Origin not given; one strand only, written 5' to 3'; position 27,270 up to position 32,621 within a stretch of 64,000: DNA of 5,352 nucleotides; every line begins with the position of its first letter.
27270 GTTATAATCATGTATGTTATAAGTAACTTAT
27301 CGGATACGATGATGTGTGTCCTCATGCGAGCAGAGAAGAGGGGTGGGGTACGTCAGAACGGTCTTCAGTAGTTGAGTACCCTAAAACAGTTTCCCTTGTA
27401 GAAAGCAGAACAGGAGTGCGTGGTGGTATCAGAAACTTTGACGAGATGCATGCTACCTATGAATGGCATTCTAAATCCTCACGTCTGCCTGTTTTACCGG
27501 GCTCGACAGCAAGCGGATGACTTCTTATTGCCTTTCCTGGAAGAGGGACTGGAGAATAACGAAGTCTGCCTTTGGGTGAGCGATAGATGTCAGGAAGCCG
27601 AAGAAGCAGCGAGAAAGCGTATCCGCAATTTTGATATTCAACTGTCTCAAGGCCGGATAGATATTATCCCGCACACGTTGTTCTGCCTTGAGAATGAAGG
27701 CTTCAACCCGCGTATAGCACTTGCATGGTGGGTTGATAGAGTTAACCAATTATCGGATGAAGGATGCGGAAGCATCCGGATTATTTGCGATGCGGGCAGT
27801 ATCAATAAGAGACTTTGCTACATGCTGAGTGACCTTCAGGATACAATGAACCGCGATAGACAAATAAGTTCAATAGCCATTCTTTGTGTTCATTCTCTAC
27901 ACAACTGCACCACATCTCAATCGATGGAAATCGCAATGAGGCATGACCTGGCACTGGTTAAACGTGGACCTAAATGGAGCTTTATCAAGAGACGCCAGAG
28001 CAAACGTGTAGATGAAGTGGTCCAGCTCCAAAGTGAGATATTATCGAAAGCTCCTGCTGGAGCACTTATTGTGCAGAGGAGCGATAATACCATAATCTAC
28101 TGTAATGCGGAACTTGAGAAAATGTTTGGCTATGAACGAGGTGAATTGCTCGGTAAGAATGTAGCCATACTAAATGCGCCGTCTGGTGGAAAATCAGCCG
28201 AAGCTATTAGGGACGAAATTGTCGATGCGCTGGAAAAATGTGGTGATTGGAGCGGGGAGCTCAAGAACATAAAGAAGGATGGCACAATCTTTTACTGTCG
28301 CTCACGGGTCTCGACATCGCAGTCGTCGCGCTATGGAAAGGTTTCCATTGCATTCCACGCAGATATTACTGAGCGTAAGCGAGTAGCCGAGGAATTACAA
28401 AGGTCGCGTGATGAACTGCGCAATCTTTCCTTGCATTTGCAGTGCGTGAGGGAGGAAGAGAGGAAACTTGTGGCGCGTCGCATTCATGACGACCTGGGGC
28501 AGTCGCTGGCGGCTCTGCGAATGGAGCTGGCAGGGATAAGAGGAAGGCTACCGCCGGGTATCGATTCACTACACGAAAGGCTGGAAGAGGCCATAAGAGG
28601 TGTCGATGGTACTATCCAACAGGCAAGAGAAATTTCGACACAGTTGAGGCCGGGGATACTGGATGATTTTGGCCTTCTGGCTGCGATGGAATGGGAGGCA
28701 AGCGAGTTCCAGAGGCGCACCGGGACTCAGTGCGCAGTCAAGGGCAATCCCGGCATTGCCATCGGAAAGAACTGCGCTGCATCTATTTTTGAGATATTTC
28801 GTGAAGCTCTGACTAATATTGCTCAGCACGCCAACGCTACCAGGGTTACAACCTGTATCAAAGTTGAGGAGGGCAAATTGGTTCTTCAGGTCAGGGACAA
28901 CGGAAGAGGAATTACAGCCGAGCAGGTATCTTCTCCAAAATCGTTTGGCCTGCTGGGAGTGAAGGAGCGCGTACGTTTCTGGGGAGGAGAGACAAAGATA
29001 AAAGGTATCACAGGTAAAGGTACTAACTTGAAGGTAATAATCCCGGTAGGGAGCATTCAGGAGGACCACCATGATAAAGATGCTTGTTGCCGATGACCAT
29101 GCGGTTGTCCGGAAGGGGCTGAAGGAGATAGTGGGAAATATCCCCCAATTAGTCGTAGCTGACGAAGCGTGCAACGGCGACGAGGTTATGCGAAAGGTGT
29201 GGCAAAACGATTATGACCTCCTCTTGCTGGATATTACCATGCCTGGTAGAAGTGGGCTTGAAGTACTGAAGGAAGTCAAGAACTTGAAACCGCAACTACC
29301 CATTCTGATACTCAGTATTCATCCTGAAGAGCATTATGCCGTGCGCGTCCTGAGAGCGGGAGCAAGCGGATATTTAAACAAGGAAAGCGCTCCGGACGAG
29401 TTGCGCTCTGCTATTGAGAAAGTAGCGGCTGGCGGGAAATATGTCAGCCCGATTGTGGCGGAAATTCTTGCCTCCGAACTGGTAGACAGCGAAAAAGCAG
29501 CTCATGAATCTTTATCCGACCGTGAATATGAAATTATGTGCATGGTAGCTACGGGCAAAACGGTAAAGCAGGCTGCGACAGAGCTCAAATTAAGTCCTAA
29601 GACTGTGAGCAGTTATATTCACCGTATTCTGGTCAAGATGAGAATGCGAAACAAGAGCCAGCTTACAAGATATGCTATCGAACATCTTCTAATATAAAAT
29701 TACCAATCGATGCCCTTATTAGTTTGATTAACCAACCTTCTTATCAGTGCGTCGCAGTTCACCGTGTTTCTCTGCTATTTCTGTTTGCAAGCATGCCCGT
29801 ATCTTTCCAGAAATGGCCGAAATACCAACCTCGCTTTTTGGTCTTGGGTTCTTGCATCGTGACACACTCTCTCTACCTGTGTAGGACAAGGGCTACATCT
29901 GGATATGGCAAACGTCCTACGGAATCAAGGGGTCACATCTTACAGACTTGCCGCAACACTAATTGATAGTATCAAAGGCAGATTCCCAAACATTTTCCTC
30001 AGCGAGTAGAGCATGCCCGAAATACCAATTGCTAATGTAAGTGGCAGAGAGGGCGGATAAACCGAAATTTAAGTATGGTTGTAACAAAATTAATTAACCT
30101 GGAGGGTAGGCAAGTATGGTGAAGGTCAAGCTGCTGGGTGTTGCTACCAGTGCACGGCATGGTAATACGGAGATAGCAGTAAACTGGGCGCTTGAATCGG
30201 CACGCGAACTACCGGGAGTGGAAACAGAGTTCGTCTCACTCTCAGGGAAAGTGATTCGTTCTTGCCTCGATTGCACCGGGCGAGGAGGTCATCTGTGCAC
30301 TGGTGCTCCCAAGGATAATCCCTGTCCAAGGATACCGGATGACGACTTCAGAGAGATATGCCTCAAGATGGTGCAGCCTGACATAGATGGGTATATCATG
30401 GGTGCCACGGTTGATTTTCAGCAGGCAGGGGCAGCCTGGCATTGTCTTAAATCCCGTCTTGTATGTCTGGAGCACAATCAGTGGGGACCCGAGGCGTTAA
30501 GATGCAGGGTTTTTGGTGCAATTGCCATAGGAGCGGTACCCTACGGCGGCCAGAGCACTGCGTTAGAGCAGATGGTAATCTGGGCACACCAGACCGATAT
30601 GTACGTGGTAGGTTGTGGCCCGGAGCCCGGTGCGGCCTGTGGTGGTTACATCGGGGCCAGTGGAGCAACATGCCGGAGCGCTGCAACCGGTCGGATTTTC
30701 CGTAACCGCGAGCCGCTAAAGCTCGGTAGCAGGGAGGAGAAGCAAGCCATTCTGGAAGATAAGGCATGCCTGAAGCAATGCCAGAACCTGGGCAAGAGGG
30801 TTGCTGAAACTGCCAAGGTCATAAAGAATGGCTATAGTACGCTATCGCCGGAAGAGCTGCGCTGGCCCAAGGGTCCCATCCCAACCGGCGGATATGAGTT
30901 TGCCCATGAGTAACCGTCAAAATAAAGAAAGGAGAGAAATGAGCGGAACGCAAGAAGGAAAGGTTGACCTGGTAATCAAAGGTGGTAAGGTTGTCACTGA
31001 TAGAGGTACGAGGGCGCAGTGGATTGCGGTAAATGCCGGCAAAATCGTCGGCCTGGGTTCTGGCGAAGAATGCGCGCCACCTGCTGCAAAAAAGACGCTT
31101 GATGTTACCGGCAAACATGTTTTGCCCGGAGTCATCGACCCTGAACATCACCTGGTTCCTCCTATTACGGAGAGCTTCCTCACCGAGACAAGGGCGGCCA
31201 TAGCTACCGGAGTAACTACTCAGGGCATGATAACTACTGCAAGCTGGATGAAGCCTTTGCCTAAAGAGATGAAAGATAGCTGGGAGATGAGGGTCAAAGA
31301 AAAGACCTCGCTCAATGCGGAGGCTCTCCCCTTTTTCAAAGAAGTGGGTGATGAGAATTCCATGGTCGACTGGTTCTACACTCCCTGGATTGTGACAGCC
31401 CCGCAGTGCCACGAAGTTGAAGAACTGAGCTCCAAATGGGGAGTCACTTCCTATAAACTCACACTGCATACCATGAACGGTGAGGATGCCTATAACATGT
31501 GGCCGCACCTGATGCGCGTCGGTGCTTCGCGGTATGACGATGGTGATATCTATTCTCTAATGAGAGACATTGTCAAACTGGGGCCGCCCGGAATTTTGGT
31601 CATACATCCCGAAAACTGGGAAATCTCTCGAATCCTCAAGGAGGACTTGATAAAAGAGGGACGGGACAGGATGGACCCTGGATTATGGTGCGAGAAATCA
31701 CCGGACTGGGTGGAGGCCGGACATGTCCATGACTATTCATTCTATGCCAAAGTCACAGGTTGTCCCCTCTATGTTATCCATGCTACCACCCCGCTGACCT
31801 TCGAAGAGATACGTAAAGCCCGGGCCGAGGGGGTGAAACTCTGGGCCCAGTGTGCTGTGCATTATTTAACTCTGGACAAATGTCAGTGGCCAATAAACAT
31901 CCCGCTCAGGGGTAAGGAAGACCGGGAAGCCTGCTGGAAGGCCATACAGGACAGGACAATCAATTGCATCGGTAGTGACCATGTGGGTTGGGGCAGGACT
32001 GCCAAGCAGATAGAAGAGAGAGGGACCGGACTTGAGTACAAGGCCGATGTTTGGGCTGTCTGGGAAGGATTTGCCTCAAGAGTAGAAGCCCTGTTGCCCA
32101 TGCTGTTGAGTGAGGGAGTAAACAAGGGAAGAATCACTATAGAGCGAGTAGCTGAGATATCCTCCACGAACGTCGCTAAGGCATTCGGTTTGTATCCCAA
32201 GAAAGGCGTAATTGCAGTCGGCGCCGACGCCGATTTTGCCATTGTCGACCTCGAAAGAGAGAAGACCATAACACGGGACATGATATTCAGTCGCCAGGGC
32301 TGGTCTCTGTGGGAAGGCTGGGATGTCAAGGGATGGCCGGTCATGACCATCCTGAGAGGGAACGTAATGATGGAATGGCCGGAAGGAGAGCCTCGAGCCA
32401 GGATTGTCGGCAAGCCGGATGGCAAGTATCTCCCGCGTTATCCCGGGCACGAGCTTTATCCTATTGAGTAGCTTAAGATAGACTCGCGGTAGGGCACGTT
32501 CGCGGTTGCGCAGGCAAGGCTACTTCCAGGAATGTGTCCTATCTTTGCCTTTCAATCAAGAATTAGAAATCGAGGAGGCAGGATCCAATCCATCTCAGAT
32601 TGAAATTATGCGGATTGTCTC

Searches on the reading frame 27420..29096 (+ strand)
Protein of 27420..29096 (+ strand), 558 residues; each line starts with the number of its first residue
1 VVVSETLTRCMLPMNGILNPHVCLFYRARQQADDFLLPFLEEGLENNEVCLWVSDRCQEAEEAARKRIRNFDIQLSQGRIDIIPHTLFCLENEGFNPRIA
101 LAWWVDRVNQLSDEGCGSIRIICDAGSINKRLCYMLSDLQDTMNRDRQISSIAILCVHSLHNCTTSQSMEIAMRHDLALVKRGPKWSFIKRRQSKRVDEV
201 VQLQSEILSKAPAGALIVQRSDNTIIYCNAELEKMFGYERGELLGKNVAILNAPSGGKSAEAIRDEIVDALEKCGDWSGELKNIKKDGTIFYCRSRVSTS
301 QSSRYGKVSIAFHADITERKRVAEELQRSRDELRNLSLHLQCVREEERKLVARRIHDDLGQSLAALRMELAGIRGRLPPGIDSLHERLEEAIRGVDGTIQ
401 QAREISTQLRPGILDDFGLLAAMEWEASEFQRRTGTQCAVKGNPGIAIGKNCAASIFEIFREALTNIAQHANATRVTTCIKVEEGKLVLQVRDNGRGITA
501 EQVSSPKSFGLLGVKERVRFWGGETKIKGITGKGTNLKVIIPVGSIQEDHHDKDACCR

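Call 12: search_protein_families(library=pfam, proteins=[window:27420-29096:+])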
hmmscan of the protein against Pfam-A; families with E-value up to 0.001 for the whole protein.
window:27420-29096:+ (558 aa): 9 families
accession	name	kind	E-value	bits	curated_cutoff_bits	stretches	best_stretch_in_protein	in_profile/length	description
PF14417.12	MEDS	-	5.6e-18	65.7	29.8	1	21-171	2-156/161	MEDS: MEthanogen/methylotroph, DcmR Sensory domain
PF13426.13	PAS_9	-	5e-13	49.7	27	1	215-318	4-103/103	PAS domain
PF07730.19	HisKA_3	-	1.9e-11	44.8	24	1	347-412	1-66/68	Histidine kinase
PF02518.31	HATPase_c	-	7.9e-11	42.8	26.4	1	455-543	5-109/111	Histidine kinase-, DNA gyrase B-, and HSP90-like ATPase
PF00989.32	PAS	-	3.2e-10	40.5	22.6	1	206-303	5-99/113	PAS fold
PF08447.18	PAS_3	-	8.3e-09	36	25.6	1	225-302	1-76/89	PAS fold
PF13188.13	PAS_8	-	0.00029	21.1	21.8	1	208-256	7-55/65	PAS domain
PF08448.16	PAS_4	-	0.00032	21.4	23.1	1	210-274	3-63/110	PAS fold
PF13581.12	HATPase_c_2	-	0.00056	20.4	27.4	0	460-503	36-84/127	Histidine kinase-like ATPase domain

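Call 49: find_homologous_proteins(query=window:27420-29096:+, max_evalue=1e-40)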
Query window:27420-29096:+ (558 aa): 486 proteins with E <= 1e-40 among 8000 candidates; the best 120 are listed.
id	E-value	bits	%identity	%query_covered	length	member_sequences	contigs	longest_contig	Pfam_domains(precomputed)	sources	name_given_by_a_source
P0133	0.0e+0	1234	100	98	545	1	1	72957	PF08447.19,PF13426.14,PF14417.13,PF07730.20,PF02518.32,PF00989.32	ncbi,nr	ncbi:MAG: MEDS domain-containing protein [Chloroflexi bacterium]|nr:MEDS domain-containing protein [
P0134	3.1e-85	305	45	62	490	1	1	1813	PF08447.19,PF13426.14,PF13185.13,PF01590.33,PF13581.13,PF07730.20,PF02518.32,PF00989.32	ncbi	ncbi:MAG: PAS domain S-box protein, partial [Thermodesulfobacteriota bacterium]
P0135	7.9e-83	297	42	63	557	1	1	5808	PF08447.19,PF13426.14,PF13188.14,PF12860.14,PF07730.20,PF08448.17,PF02518.32,PF00989.32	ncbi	-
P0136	5.9e-81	290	33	58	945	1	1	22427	PF08447.19,PF13426.14,PF13188.14,PF07730.20,PF08448.17,PF02518.32,PF00989.32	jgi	jgi:PAS domain S-box-containing protein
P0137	4.9e-79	284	41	59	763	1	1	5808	PF13596.13,PF08447.19,PF13426.14,PF13188.14,PF12860.14,PF07730.20,PF08448.17,PF02518.32,PF00989.32,PF14598.13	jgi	jgi:PAS domain S-box-containing protein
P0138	7.2e-79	284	32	63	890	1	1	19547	PF08447.19,PF13426.14,PF13188.14,PF12860.14,PF07730.20,PF08448.17,PF02518.32,PF00989.32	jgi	jgi:PAS domain S-box-containing protein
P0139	8.0e-78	280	40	65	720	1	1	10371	PF08447.19,PF13426.14,PF13188.14,PF07730.20,PF08448.17,PF02518.32,PF00989.32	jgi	jgi:PAS domain S-box-containing protein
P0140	5.2e-77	277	42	57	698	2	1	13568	PF08447.19,PF13426.14,PF13188.14,PF13581.13,PF07730.20,PF08448.17,PF02518.32,PF00989.32,PF00072.31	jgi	jgi:PAS domain S-box-containing protein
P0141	7.4e-77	277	36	74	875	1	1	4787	PF13426.14,PF13188.14,PF13185.13,PF07730.20,PF13492.13,PF13596.13,PF08447.19,PF01590.33,PF08673.16,PF08448.17,PF02518.32,PF00989.32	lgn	-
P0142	2.3e-76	275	42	57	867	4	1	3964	PF13596.13,PF08447.19,PF13426.14,PF13188.14,PF07730.20,PF08448.17,PF02518.32,PF17159.11,PF00989.32,PF14598.13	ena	-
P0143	3.0e-76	275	41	65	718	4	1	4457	PF08447.19,PF13426.14,PF13188.14,PF07730.20,PF08448.17,PF02518.32,PF00989.32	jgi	-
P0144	5.5e-76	274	37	63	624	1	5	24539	PF08447.19,PF13426.14,PF13188.14,PF13581.13,PF07730.20,PF08448.17,PF02518.32,PF00989.32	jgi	jgi:PAS domain S-box-containing protein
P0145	2.8e-75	272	41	60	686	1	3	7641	PF08447.19,PF13426.14,PF13188.14,PF07730.20,PF08448.17,PF02518.32,PF00989.32,PF14598.13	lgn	-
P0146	4.6e-75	271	36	60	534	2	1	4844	PF08447.19,PF13426.14,PF13188.14,PF12860.14,PF24820.2,PF07730.20,PF08448.17,PF02518.32,PF00989.32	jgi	jgi:PAS domain S-box-containing protein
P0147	4.9e-75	271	39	62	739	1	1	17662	PF08447.19,PF13426.14,PF13188.14,PF18095.8,PF12860.14,PF07730.20,PF08448.17,PF02518.32,PF00989.32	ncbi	-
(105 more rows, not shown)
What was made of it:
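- Tried and rejected: The best kinase homologue is 45% identical over a partial match (call 49).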

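Call 54: search_protein_families(library=ncbifam, proteins=[window:27420-29096:+], max_evalue=0.00001)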
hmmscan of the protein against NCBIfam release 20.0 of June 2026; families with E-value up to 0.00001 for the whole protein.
window:27420-29096:+ (558 aa): 20 families
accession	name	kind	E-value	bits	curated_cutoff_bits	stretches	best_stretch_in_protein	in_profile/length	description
NF052443.1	SensHisKinMctS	equivalog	3.4e-38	131.1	700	1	331-548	234-453/457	two-component system sensor histidine kinase MctS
NF008649.0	PRK11644.1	equivalog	5.3e-30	104.6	408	1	314-543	270-496/499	signal transduction histidine-protein kinase/phosphatase UhpB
NF007896.0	PRK10600.1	equivalog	2.1e-23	82.8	578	1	342-541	385-583/598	nitrate/nitrite two-component system sensor histidine kinase NarX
NF008184.0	PRK10935.1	equivalog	9.5e-23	80.6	553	1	341-542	357-558/565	nitrate/nitrite two-component system sensor histidine kinase NarQ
NF052531.1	Strep_LiaS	equivalog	1.3e-20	73.9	450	1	320-543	108-327/328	envelope stress sensor histidine kinase LiaS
NF052652.1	YtvA_fam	equivalog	1e-15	58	250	1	206-340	4-138/243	YtvA family blue-light photoreceptor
NF052573.1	HisKinEspAMyxo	equivalog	2.8e-15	55.4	1400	1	198-327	250-376/755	serine histidine kinase EspA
TIGR00229.1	sensory_box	domain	7.8e-15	55.1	22.9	1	215-326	17-126/126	PAS domain S-box protein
NF047322.1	HK_morpho_MacS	equivalog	2.2e-13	50.1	300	1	326-542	163-367/367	MacS family sensor histidine kinase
NF047786.1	his_kin_MadS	equivalog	4.6e-13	49.1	500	1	312-497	197-379/434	MadS family sensor histidine kinase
NF010076.0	PRK13557.1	subfamily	6.6e-11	41.3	631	1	219-328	49-156/540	histidine kinase famiy protein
NF045675.1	PhdiestaseDibA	equivalog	2.6e-10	39.3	980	1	196-340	71-215/623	phosphodiesterase DibA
NF010077.0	PRK13559.1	subfamily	3.2e-09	36.1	361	1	219-336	62-177/364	hypothetical protein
NF052306.1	BluLightHisKinLov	equivalog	8.1e-09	34.8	450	1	219-329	41-148/334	blue-light-activated histidine kinase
NF041777.1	sens_FixL_Rhizob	equivalog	4.4e-08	32.2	850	0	196-405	113-319/485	sensor protein FixL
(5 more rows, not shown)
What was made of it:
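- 27420..29096 (+): MEDS-PAS-HisKA_3 sensor kinase (candidate sensor of the regulon; inferred). Pfam (call 12); NCBIfam (call 54)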

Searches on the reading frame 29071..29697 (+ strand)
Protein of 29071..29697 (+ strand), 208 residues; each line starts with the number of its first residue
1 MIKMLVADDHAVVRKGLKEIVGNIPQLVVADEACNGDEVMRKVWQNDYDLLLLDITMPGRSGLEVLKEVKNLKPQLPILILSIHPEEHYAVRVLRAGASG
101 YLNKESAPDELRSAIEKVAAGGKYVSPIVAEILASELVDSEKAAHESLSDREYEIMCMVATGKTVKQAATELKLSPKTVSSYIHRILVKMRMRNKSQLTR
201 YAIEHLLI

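Call 12: search_protein_families(library=pfam, proteins=[window:29071-29697:+])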
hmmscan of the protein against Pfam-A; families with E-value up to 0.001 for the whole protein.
window:29071-29697:+ (208 aa): 4 families
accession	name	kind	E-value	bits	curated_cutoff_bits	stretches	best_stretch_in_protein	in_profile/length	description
PF00072.30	Response_reg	-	1.8e-28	99.3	30.2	1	5-116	2-111/111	Response regulator receiver domain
PF00196.25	GerE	-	4.5e-18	65.1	23.5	1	146-202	1-57/57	Bacterial regulatory proteins, luxR family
PF08281.18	Sigma70_r4_2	-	2.8e-05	24.1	25.7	1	144-190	7-54/54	Sigma-70, region 4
PF04545.22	Sigma70_r4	-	0.0001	22.2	24.1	1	147-191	4-49/50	Sigma-70, region 4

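Call 53: search_solved_structures(query=window:29071-29697:+, max_evalue=1e-10)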
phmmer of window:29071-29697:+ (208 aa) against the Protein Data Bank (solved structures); distinct sequences matched with E-value up to 1e-10: 38.
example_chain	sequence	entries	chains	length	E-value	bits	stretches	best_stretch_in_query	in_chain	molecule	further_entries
1a04_A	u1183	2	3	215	7.9e-29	104.5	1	4-197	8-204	NITRATE/NITRITE RESPONSE REGULATOR PROTEIN NARL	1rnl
3c3w_A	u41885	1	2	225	1.6e-27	100.3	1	1-204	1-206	TWO COMPONENT TRANSCRIPTIONAL REGULATORY PROTEIN DEVR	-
5hev_A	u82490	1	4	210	5.7e-26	95.2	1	1-207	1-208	Response regulator protein VraR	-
7ve6_A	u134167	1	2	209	1.4e-25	94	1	2-208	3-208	Response regulator protein VraR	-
4gvp_A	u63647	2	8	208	1.4e-25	93.9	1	2-208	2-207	Response regulator protein vraR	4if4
3cz5_A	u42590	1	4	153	5.5e-24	88.7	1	3-145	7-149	Two-component response regulator, LuxR family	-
4ldz_A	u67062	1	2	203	1.2e-23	87.6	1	1-197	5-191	Transcriptional regulatory protein DesR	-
4yn8_A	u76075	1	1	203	4.1e-20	76.1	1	2-199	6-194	Response regulator ChrA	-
9xzo_A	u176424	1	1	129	1.8e-18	70.8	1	1-120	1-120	De novo protein M1X0B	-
4zmr_A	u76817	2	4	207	4.3e-18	69.5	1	2-202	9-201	Response regulator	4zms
4hye_A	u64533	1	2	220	5.4e-18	69.2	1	2-202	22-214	Response regulator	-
5f64_A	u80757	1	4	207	4.5e-16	62.9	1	4-202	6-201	Positive transcription regulator EvgA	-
8zwn_A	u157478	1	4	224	6.4e-16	62.4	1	5-202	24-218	DNA-binding transcriptional activator EvgA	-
5o8y_A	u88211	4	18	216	1.8e-15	61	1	3-201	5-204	Transcriptional regulatory protein RcsB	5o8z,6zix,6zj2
5vxn_A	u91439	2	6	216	1.8e-15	61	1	3-201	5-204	Transcriptional regulatory protein RcsB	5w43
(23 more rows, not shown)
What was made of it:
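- Closest known: NarL heptamer arrays at nitrate-regulated promoters. Same: The same protein family as the candidate regulator (best PDB match is NarL 1a04, E 8e-29, call 53).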

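Call 54: search_protein_families(library=ncbifam, proteins=[window:29071-29697:+], max_evalue=0.00001)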
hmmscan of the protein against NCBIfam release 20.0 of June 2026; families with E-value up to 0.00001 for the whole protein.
window:29071-29697:+ (208 aa): 83 families (the best 25 are shown)
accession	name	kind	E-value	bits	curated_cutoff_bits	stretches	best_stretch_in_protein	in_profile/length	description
NF007018.1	PRK09483.1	equivalog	2.6e-51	174.3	280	1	1-207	1-208/217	UvrY/SirA/GacA family response regulator transcription factor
NF052445.1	RespRegMctR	equivalog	2.8e-41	141.2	300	1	2-207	2-204/205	two-component system response regulator MctR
NF007935.0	PRK10651.1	equivalog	1.6e-39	135.3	250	1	3-197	8-205/216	two-component system response regulator NarL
NF011896.0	PRK15369.1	equivalog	4.8e-36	124.3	242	1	2-203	4-205/211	two component system response regulator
NF007685.0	PRK10360.1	equivalog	2.7e-31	108.9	258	1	1-201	1-191/196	response regulator transcription factor UhpA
NF007708.0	PRK10403.1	equivalog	2.5e-30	105.5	343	1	3-196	8-202/215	nitrate/nitrite response regulator protein NarP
NF047785.1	respo_reg_MadR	equivalog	1.9e-28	99.2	300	1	2-197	1-198/209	MadR family response regulator transcription factor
NF007403.0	PRK09935.1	equivalog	4.2e-25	88.6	271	1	4-207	6-209/210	fimbria biosynthesis transcriptional regulator FimZ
NF041830.1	RR_TF_ErdR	exception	1.1e-24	87.4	390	1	3-198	3-201/213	response regulator transcription factor ErdR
NF007419.0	PRK09958.1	equivalog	1.9e-22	79.8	251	1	5-202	4-198/204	acid-sensing system DNA-binding response regulator EvgA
NF006900.1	PRK09390.1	equivalog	3.9e-21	75.5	255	1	5-204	8-199/203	response regulator FixJ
NF008098.0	PRK10840.1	equivalog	8.2e-20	71.2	235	1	2-201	4-204/216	response regulator transcription factor RcsB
NF001965.0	PRK00742.1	subfamily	1.9e-17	63.5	293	1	2-113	4-114/357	chemotaxis-specific protein-glutamate methyltransferase CheB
TIGR01818.1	ntrC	equivalog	2.4e-16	59.6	558.6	1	5-117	2-112/463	nitrogen regulation protein NR(I)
NF041367.1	CheY_Halo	equivalog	5.9e-15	55.6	200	1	5-118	2-113/114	chemotaxis protein CheY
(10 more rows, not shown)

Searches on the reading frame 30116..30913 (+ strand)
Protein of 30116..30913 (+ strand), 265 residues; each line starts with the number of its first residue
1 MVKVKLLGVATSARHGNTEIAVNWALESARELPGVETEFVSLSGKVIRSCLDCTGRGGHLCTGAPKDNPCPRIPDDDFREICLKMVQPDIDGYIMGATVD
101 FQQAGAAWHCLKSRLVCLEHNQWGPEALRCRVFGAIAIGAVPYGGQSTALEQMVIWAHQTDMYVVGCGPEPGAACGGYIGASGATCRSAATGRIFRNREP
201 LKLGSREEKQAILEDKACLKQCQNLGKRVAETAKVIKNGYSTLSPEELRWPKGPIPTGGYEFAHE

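Call 12: search_protein_families(library=pfam, proteins=[window:30116-30913:+])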
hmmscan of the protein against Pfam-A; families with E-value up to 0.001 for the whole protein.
window:30116-30913:+ (265 aa): 1 family
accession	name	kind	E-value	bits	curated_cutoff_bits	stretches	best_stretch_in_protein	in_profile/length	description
PF03358.20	FMN_red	-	8.5e-08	32.4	24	1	5-166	2-141/152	NADPH-dependent FMN reductase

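Call 54: search_protein_families(library=ncbifam, proteins=[window:30116-30913:+], max_evalue=0.00001)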
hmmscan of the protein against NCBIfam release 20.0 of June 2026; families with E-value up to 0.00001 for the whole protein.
window:30116-30913:+ (265 aa): 0 families

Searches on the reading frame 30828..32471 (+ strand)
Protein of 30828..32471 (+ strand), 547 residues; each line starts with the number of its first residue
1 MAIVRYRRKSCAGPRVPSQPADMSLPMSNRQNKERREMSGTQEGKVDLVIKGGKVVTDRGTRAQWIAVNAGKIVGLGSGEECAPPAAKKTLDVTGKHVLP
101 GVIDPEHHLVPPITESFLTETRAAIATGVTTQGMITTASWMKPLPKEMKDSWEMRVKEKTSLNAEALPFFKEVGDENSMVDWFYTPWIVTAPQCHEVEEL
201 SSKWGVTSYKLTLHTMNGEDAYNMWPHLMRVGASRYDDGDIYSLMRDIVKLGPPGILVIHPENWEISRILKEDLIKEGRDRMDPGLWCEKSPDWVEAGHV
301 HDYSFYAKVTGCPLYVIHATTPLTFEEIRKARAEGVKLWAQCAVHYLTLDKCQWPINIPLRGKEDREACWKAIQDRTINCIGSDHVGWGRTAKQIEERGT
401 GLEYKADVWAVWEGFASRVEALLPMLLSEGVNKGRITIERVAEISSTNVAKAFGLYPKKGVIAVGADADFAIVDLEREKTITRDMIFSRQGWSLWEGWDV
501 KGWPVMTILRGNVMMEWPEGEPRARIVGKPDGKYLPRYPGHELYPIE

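Call 12: search_protein_families(library=pfam, proteins=[window:30828-32471:+])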
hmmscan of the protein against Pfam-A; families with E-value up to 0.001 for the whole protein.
window:30828-32471:+ (547 aa): 2 families
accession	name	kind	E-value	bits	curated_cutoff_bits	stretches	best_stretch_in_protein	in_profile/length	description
PF01979.26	Amidohydro_1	-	1.4e-13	51.2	25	1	360-513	226-344/345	Amidohydrolase family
PF07969.17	Amidohydro_3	-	1.4e-06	28.5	29.7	1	434-513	405-470/472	Amidohydrolase family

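Call 54: search_protein_families(library=ncbifam, proteins=[window:30828-32471:+], max_evalue=0.00001)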
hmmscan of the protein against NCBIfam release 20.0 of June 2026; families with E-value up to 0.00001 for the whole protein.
window:30828-32471:+ (547 aa): 37 families (the best 25 are shown)
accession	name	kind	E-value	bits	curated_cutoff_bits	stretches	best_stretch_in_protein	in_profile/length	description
TIGR02033.1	D-hydantoinase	equivalog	1.4e-64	218.7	393.25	1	49-516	2-438/454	dihydropyrimidinase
NF009941.0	PRK13404.1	subfamily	1.7e-56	191.9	647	2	256-523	181-450/478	dihydropyrimidinase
NF004839.0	PRK06189.1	equivalog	1.4e-53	182.1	631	1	46-515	3-431/451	allantoinase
TIGR03178.1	allantoinase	equivalog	1.1e-52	179.4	357.85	1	47-518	1-428/441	allantoinase AllB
NF006559.0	PRK09060.1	equivalog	2.8e-50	170.9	482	2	345-516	258-423/444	dihydroorotase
NF058539.1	ergo_uti2_ErtD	equivalog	1e-41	143.3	650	1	46-515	2-430/449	hydantoin-5-propionate amidohydrolase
NF058538.1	ergo_util_ErtD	equivalog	3.8e-41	141.4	600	2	258-515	178-429/446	hydantoin-5-propionate amidohydrolase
TIGR00857.1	pyrC_multi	subfamily_domain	1.1e-39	136.6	279.05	1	257-516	163-410/412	dihydroorotase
NF005751.0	PRK07575.1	equivalog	1.5e-38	132.5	529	2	356-528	275-431/440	dihydroorotase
NF005960.0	PRK08044.1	equivalog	1.7e-38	132.5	688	2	237-524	165-442/453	allantoinase AllB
NF002668.0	PRK02382.1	equivalog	5e-36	124.3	452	1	259-516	172-412/436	dihydroorotase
NF006837.0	PRK09357.1-2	equivalog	6.5e-34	117.2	575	1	292-515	206-422/428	dihydroorotase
NF003271.0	PRK04250.1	equivalog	4.1e-29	101.4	405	1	307-532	197-399/407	dihydroorotase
NF006841.0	PRK09357.2-2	equivalog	4.2e-24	85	640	1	308-516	217-418/421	dihydroorotase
NF005791.0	PRK07627.1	equivalog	8.4e-24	84.3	442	1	300-516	215-423/425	dihydroorotase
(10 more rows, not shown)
